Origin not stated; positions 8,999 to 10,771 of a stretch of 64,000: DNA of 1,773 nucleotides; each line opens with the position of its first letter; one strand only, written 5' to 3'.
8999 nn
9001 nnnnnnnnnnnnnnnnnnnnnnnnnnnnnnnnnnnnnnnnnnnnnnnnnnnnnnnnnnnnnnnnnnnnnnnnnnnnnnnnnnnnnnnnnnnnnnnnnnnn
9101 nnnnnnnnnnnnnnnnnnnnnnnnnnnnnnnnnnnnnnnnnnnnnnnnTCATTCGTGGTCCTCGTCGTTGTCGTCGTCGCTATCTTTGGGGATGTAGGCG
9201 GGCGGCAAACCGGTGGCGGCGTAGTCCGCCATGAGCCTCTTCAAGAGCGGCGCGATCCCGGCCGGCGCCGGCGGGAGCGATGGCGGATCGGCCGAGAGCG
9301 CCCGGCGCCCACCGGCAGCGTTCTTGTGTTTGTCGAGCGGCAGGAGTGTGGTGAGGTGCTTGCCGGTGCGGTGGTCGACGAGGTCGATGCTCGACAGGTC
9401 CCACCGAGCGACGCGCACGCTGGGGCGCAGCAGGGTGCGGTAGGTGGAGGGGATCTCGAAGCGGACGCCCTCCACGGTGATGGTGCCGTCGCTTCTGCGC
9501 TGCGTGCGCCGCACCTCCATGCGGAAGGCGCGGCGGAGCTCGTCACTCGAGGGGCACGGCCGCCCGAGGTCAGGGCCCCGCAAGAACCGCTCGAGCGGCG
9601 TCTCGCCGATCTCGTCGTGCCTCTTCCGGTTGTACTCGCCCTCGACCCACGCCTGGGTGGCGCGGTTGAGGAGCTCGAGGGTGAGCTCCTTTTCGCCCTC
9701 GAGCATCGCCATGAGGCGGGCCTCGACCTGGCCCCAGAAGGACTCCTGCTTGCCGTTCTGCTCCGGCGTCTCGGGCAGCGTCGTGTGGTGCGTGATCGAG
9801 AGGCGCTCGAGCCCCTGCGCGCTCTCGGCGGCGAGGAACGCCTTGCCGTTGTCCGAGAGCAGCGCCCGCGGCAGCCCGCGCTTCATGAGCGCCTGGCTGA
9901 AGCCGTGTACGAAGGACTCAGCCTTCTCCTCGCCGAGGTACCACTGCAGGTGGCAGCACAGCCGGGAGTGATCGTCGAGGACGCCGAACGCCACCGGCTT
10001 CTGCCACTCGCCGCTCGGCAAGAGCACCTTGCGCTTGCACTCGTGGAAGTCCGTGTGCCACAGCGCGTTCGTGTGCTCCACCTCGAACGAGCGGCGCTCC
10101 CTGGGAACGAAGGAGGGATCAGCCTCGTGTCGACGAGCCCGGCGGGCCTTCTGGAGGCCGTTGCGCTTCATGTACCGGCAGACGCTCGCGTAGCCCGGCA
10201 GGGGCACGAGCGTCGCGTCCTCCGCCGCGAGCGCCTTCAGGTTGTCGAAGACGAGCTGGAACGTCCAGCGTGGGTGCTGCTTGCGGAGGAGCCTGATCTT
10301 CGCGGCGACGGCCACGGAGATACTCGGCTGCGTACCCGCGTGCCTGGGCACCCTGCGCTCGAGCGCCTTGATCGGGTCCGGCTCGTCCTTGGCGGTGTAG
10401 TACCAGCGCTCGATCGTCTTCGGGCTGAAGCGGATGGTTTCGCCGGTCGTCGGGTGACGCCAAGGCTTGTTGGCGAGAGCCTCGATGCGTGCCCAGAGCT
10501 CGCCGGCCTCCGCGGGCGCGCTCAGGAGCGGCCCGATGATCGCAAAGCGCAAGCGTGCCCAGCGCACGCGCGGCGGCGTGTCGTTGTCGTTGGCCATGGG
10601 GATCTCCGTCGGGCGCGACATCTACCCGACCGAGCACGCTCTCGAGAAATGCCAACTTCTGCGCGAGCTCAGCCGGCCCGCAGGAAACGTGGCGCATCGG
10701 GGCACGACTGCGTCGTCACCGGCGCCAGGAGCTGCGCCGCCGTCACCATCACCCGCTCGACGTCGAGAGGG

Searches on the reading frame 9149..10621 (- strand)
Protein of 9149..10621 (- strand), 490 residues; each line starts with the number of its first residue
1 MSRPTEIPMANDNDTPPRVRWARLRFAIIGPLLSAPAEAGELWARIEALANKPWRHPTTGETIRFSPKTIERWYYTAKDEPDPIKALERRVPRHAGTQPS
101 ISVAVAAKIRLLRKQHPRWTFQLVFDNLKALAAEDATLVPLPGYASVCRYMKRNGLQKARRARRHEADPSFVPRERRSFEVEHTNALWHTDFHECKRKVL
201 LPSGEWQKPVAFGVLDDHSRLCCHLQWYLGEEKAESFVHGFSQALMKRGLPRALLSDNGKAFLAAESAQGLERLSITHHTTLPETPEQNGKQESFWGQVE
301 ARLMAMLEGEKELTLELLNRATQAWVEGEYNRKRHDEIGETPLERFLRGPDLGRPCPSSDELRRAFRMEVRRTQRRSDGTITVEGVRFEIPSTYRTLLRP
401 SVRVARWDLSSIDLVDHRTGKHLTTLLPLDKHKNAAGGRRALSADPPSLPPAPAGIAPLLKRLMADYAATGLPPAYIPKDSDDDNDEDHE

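Call 16: search_protein_families(library=pfam, proteins=[window:9149-10621:-], max_evalue=0.001)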
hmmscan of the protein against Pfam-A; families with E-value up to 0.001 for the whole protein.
window:9149-10621:- (490 aa): 3 families
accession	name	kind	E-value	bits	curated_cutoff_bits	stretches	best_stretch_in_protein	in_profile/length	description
PF00665.32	rve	-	2.3e-08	34.6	32.6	1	183-286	3-102/102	Integrase core domain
PF13683.12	rve_3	-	3e-06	27.3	26.5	1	275-339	2-63/67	Integrase core domain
PF24764.1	rva_4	-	2.4e-05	24.6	26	1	179-273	2-91/194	Integrase core domain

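Call 23: find_encoding_contigs(protein=window:9149-10621:-, flank=2000, max_places=6)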
Protein window:9149-10621:- (490 aa): no gene with exactly this product is on record in the collection.
